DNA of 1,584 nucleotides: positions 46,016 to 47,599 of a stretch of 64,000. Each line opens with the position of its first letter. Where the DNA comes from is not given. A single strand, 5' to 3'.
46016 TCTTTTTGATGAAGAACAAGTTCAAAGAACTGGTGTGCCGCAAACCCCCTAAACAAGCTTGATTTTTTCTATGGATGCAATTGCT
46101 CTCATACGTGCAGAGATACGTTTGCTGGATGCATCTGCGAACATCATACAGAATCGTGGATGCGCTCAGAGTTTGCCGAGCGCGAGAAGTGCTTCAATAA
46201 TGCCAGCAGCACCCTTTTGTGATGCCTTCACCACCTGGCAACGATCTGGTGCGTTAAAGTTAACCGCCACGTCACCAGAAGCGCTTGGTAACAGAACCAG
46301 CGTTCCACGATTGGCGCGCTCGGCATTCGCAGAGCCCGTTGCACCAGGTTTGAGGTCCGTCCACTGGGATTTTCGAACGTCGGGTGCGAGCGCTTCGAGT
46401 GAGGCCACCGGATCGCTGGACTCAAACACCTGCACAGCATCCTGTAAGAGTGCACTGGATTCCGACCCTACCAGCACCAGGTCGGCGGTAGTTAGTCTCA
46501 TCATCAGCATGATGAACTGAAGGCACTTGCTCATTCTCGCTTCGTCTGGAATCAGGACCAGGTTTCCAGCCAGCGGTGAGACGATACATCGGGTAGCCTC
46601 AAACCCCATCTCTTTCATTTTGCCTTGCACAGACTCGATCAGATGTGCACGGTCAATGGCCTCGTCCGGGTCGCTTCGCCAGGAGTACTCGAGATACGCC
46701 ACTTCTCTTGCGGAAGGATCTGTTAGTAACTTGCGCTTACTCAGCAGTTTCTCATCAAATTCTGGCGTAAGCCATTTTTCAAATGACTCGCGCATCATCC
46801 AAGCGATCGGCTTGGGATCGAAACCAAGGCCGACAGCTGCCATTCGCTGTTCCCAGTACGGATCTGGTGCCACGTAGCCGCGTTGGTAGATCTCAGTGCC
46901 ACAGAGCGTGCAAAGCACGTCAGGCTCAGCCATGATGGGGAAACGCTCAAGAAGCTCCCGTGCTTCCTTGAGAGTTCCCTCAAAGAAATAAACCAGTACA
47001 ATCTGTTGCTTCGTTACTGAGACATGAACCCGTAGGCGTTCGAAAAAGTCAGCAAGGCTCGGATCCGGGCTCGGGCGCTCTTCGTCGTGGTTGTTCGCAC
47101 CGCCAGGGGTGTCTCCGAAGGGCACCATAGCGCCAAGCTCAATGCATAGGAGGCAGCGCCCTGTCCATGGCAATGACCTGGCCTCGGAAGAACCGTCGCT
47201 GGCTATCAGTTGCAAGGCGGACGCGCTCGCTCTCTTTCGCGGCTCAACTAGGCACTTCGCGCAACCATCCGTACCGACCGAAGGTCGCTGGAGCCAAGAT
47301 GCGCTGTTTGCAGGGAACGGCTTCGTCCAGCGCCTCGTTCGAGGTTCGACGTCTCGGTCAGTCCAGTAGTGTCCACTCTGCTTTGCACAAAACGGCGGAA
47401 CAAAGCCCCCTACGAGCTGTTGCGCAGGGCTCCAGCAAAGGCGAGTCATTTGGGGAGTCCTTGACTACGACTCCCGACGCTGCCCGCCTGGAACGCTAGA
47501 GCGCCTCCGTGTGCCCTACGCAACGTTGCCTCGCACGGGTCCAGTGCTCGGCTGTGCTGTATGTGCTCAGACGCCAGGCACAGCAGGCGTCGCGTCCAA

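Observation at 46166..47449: Stand-alone sucrose-phosphatase-like protein whose HAD catalytic motifs appear substituted (possible pseudo-phosphatase)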

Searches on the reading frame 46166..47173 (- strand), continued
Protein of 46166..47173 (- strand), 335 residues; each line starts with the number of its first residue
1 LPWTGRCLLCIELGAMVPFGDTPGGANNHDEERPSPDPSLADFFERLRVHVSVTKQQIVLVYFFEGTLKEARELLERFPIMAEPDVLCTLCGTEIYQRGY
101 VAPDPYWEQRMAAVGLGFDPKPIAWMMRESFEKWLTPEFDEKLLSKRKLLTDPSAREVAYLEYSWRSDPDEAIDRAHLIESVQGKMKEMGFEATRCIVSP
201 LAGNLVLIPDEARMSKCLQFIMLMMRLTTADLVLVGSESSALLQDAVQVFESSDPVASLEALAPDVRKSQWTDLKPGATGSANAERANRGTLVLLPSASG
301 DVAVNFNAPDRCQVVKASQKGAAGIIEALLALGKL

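Call 78: search_protein_families(library=ncbifam, proteins=[P0009, P0010, P0008, P0012, P0018, P0041, P0026, P0029], max_evalue=0.01)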
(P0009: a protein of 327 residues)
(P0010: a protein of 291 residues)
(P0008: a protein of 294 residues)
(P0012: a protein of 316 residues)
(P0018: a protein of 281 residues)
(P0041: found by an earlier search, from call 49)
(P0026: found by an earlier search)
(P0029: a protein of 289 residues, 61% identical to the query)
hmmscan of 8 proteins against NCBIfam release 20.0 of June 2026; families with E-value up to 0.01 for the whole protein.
P0009 (327 aa): 3 families
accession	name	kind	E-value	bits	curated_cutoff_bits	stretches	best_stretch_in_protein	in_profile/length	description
TIGR02471.1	sucr_syn_bact_C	equivalog_domain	3.7e-17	62.6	209.75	1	81-324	2-234/236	sucrose-phosphate synthase, sucrose phosphatase-like domain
TIGR01485.1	SPP_plant-cyano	equivalog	4.1e-17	62.5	183.65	1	80-325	3-247/249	sucrose-phosphate phosphatase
TIGR02468.1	sucrsPsyn_pln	equivalog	0.0017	16.2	1143.95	1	68-255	761-964/1051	sucrose-phosphate synthase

P0010 (291 aa): 2 families
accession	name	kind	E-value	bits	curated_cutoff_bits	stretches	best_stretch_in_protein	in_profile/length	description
TIGR02471.1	sucr_syn_bact_C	equivalog_domain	3.3e-18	66.1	209.75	1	49-288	2-234/236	sucrose-phosphate synthase, sucrose phosphatase-like domain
TIGR01485.1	SPP_plant-cyano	equivalog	5e-10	39.3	183.65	1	48-287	3-245/249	sucrose-phosphate phosphatase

P0008 (294 aa): 2 families
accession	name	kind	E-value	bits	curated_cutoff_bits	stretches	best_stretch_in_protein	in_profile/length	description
TIGR01485.1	SPP_plant-cyano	equivalog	3.7e-15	56.1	183.65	1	50-241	3-191/249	sucrose-phosphate phosphatase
TIGR02471.1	sucr_syn_bact_C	equivalog_domain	3.3e-09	36.6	209.75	1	69-291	14-234/236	sucrose-phosphate synthase, sucrose phosphatase-like domain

P0012 (316 aa): 2 families
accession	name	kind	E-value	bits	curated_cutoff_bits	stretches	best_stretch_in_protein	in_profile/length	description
TIGR01485.1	SPP_plant-cyano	equivalog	1.6e-11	44.2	183.65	1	70-313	3-246/249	sucrose-phosphate phosphatase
TIGR02471.1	sucr_syn_bact_C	equivalog_domain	7.6e-09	35.4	209.75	1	87-312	12-233/236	sucrose-phosphate synthase, sucrose phosphatase-like domain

P0018 (281 aa): 2 families
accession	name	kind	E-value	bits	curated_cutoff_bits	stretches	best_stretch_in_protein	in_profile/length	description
TIGR02471.1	sucr_syn_bact_C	equivalog_domain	1.5e-11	44.3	209.75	1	39-278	2-234/236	sucrose-phosphate synthase, sucrose phosphatase-like domain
TIGR01485.1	SPP_plant-cyano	equivalog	4.7e-11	42.7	183.65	1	38-227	3-190/249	sucrose-phosphate phosphatase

P0041 (288 aa): 1 family
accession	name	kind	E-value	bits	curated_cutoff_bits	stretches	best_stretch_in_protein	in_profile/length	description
TIGR01485.1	SPP_plant-cyano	equivalog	6.7e-10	38.9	183.65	1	55-234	26-190/249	sucrose-phosphate phosphatase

P0026 (308 aa): 2 families
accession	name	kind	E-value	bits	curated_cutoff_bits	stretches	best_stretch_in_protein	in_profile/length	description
TIGR01485.1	SPP_plant-cyano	equivalog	2.3e-17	63.3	183.65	1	52-303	4-244/249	sucrose-phosphate phosphatase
TIGR02471.1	sucr_syn_bact_C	equivalog_domain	8.3e-11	41.9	209.75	1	78-305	20-234/236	sucrose-phosphate synthase, sucrose phosphatase-like domain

P0029 (289 aa): 2 families
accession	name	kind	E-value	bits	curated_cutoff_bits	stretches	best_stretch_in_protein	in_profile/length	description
TIGR01485.1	SPP_plant-cyano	equivalog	3e-14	53.1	183.65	1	42-287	3-247/249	sucrose-phosphate phosphatase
TIGR02471.1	sucr_syn_bact_C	equivalog_domain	2.1e-11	43.8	209.75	1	63-286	18-234/236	sucrose-phosphate synthase, sucrose phosphatase-like domain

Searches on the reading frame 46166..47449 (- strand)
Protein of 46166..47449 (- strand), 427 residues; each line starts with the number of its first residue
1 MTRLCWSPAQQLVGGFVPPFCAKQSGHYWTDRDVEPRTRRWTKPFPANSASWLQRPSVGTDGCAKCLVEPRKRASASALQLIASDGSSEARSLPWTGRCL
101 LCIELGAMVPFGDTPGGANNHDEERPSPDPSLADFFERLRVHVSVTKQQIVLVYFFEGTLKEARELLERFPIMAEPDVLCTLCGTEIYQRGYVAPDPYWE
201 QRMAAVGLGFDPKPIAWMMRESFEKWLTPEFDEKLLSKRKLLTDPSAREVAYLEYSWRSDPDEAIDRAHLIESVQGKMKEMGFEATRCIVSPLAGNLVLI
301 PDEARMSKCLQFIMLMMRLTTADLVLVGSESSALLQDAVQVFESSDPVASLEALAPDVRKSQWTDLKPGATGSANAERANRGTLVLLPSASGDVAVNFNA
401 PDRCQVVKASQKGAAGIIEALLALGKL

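Call 3: search_protein_families(library=pfam, proteins=[window:46166-47449:-], max_evalue=10)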
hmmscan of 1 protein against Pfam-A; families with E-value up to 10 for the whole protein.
window:46166-47449:- (427 aa): 1 family
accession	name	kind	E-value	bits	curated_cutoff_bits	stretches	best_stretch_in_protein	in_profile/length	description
PF05116.19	S6PP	-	2.2e-06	27.9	20.3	1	142-205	27-90/247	Sucrose-6F-phosphate phosphohydrolase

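Call 4: search_protein_families(library=ncbifam, proteins=[window:46166-47449:-], max_evalue=10)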
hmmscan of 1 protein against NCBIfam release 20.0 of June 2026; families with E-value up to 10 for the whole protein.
window:46166-47449:- (427 aa): 2 families
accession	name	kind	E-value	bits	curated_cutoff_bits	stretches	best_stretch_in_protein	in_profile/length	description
TIGR01485.1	SPP_plant-cyano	equivalog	0.00012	21.8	183.65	1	146-203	34-90/249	sucrose-phosphate phosphatase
TIGR02471.1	sucr_syn_bact_C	equivalog_domain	0.0042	16.6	209.75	1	129-203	14-83/236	sucrose-phosphate synthase, sucrose phosphatase-like domain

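Call 5: search_solved_structures(query=window:46166-47449:-, max_evalue=10, show_alignments=3)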
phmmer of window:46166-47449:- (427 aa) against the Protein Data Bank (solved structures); distinct sequences matched with E-value up to 10: 4.
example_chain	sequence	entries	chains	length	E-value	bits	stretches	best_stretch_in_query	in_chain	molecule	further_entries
8j07_l7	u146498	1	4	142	0.66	12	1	248-295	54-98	Dynein light chain Tctex-type protein 2B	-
8rgi_B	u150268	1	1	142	0.66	12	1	248-295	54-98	Dynein light chain Tctex-type protein 2B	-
9fqr_JY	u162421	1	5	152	0.76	11.8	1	248-295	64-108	Dynein light chain Tctex-type protein 2B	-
9wrf_A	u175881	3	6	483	0.88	11.6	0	259-304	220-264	Broad substrate specificity amino-acid racemase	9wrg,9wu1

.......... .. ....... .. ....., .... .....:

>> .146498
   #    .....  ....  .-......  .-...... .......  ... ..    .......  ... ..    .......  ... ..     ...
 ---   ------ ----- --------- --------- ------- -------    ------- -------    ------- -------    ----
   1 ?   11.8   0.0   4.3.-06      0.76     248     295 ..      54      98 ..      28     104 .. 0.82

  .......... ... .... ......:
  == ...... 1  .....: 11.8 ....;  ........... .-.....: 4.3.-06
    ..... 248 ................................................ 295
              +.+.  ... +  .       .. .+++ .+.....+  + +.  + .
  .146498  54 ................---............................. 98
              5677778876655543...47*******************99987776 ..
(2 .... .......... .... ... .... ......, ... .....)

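Call 6: find_homologous_proteins(query=window:46166-47449:-, max_evalue=0.001)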
Query window:46166-47449:- (427 aa): 3 proteins with E <= 0.001 among 8000 candidates.
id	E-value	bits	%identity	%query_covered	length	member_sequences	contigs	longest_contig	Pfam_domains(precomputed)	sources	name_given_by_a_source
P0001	2.1e-220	750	99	78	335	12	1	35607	PF05116.20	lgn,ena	-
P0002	9.1e-120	418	59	77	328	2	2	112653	-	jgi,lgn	jgi:hypothetical protein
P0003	1.5e-117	411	57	77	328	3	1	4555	-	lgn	-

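Call 9: find_encoding_contigs(protein=P0002, flank=10000, max_places=4)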
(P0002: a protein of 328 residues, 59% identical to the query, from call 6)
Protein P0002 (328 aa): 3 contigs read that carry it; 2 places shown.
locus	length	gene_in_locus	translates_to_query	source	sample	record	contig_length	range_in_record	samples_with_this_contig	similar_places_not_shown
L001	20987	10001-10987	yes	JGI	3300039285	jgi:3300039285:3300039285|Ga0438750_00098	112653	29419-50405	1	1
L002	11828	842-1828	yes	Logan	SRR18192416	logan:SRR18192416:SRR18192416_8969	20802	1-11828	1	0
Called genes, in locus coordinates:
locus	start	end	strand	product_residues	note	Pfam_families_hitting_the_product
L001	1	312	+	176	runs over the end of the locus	-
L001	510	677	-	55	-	-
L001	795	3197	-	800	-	PF08318:COG4_m, PF20662:COG4_C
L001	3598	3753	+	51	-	-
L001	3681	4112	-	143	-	-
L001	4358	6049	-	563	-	PF01336:tRNA_anti-codon (weak), PF00152:tRNA-synt_2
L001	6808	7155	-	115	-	-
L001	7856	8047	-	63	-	-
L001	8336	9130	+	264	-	PF25471:TM_PetC, PF00355:Rieske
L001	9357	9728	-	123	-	-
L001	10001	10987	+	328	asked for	-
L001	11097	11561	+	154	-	-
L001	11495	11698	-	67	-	-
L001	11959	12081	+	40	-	-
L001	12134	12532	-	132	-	-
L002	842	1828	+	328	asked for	-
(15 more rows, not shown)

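Call 10: find_encoding_contigs(protein=P0003, flank=10000, max_places=4)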
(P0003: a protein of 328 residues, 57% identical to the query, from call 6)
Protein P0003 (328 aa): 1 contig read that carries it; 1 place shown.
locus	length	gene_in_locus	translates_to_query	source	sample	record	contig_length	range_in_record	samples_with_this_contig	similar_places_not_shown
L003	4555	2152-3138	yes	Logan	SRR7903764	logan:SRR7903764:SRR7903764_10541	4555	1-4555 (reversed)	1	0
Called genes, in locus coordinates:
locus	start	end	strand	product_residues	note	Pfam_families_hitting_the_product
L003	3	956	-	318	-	?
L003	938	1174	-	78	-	-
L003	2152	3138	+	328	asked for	-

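Call 11: find_encoding_contigs(protein=P0001, flank=10000, max_places=4)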
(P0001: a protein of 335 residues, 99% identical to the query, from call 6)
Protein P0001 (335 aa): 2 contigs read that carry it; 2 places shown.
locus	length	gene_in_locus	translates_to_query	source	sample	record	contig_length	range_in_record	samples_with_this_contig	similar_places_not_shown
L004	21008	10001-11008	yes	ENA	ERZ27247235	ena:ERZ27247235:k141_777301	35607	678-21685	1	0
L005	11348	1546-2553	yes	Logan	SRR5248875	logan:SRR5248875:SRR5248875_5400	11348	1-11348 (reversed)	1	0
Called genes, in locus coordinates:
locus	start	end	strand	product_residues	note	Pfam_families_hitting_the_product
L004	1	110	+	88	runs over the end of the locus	-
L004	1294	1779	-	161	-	-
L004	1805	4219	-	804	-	PF08318:COG4_m, PF20662:COG4_C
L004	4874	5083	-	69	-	-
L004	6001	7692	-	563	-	PF01409:tRNA-synt_2d (faint), PF01336:tRNA_anti-codon (weak), PF00152:tRNA-synt_2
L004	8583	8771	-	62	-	-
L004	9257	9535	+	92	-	-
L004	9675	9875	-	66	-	-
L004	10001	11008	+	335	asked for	PF05116:S6PP (faint)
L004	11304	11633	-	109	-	-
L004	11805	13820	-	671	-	PF00005:ABC_tran, PF02463:SMC_N (faint), PF13555:AAA_29 (faint), PF01926:MMR_HSR1 (faint), PF13304:AAA_21 (faint), PF13401:AAA_22 (faint), PF12848:ABC_tran_Xtn, PF00005:ABC_tran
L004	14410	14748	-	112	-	-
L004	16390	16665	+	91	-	-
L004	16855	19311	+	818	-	PF00046:Homeodomain, PF01429:MBD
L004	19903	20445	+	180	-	-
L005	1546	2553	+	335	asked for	PF05116:S6PP (faint)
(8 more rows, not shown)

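Call 49: list_cluster_members(proteins=[window:46166-47449:-, P0029, P0011, P0013, P0014, P0016, P0018, P0019, P0022, P0024])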
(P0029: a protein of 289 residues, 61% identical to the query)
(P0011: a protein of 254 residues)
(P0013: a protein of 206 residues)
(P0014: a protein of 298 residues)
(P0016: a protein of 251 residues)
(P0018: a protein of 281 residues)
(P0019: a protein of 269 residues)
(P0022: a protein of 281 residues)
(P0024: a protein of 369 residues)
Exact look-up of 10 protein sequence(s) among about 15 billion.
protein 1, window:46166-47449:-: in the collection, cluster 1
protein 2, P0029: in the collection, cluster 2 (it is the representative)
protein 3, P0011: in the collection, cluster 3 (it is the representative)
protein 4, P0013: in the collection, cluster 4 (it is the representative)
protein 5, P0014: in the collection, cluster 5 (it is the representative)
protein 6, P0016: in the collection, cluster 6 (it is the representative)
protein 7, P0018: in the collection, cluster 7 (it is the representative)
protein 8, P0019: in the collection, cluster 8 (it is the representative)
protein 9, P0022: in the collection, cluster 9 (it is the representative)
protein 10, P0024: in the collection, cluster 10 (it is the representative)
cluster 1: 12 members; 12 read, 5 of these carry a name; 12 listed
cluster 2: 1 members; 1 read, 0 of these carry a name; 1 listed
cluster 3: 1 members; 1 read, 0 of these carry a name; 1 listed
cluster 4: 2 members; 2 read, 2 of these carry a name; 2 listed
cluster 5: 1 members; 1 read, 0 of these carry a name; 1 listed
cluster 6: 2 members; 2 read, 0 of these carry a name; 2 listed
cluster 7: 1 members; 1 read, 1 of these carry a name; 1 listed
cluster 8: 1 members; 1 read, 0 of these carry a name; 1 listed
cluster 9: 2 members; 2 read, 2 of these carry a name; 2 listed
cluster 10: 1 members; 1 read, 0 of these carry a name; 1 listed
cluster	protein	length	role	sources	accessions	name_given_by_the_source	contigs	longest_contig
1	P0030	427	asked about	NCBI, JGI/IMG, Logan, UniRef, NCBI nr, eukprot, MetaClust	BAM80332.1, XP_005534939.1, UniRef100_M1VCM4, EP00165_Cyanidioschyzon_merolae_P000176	hypothetical protein CYME_CMJ217C [Cyanidioschyzon merolae strain 10D] | hypothetical protein | Sucrose phosphatase-like domain-containing protein n=1 Tax=Cyanidioschyzon merolae ...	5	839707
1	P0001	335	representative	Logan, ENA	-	-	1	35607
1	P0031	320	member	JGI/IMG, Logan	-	hypothetical protein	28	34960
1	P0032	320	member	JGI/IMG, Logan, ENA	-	hypothetical protein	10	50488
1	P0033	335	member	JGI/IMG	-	hypothetical protein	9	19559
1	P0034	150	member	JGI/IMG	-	hypothetical protein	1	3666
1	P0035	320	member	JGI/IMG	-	-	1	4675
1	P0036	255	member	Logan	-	-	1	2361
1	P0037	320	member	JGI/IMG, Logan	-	-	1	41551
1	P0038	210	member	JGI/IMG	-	-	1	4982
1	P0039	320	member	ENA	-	-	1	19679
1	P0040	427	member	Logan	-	-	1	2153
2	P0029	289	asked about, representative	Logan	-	-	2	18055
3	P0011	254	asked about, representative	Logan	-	-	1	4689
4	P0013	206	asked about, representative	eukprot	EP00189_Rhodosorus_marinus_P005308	CAMPEP_0113964756 /NCGR_PEP_ID=MMETSP0011_2-20120614/7335_1 /TAXON_ID=101924 ...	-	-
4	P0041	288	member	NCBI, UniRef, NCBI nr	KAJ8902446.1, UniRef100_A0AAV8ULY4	hypothetical protein NDN08_006851 [Rhodosorus marinus] | Sucrose phosphatase-like domain-containing protein n=1 Tax=Rhodosorus marinus ...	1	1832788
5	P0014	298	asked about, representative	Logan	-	-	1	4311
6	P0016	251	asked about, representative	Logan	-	-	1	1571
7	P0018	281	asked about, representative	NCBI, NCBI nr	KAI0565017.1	Sucrose-6F-phosphate phosphohydrolase [Gracilaria domingensis]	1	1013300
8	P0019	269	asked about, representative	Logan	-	-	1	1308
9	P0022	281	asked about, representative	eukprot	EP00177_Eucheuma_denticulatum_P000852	GFKZ01001540.1.p1 GENE.GFKZ01001540.1~~GFKZ01001540.1.p1 ORF type:complete len:282 ...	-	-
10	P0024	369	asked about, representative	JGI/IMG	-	-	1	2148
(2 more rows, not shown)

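Call 78: search_protein_families(library=ncbifam, proteins=[P0041], max_evalue=0.01)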
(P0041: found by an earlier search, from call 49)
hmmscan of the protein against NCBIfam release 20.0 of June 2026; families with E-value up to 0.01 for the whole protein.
P0041 (288 aa): 1 family
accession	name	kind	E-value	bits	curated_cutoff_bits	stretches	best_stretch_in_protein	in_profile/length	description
TIGR01485.1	SPP_plant-cyano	equivalog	6.7e-10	38.9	183.65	1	55-234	26-190/249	sucrose-phosphate phosphatase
